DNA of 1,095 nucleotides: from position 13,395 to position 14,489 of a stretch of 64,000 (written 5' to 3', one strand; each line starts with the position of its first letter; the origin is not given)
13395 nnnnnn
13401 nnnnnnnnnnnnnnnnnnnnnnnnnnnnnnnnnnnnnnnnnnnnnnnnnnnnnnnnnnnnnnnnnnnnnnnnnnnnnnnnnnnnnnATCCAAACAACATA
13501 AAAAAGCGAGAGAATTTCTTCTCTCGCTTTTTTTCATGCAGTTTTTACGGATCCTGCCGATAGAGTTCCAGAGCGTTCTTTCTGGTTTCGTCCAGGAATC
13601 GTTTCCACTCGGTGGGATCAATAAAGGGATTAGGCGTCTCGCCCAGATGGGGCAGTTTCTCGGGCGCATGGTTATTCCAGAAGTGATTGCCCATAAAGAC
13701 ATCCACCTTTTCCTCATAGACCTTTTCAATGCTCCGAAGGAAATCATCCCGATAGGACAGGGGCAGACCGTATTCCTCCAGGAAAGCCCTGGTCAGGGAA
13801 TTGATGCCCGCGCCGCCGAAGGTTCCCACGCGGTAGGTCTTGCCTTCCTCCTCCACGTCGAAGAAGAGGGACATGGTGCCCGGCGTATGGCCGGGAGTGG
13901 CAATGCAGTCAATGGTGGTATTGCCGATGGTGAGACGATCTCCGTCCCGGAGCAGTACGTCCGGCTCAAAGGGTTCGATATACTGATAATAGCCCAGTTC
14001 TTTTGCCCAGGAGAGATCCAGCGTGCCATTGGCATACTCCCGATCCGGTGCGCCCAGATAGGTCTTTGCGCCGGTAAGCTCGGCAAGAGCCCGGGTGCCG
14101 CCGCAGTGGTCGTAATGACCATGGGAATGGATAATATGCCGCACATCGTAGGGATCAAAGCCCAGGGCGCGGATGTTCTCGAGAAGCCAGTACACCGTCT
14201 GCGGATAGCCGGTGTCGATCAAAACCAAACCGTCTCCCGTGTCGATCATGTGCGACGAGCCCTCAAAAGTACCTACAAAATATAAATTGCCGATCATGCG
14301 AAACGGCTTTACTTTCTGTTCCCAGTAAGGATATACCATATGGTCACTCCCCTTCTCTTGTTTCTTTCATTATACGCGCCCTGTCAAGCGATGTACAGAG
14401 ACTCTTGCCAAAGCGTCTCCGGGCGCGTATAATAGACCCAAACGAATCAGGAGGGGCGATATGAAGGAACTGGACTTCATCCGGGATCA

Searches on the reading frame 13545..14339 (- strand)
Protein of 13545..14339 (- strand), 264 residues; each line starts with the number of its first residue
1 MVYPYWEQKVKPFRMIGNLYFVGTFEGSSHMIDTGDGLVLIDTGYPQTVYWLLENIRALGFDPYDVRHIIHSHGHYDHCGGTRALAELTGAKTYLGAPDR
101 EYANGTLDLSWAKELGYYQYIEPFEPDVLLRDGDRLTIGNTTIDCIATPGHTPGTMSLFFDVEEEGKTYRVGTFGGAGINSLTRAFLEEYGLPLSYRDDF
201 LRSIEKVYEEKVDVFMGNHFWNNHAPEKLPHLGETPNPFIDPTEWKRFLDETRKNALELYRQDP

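Call 61: search_protein_families(library=pfam, proteins=[window:13545-14339:-])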
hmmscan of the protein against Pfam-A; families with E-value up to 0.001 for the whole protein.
window:13545-14339:- (264 aa): 2 families
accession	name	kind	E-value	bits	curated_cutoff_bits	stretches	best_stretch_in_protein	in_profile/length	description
PF00753.33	Lactamase_B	-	1.9e-21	77.4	22.7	1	24-161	3-140/196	Metallo-beta-lactamase superfamily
PF12706.13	Lactamase_B_2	-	2.7e-05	24.3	27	1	39-151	3-113/200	Beta-lactamase superfamily domain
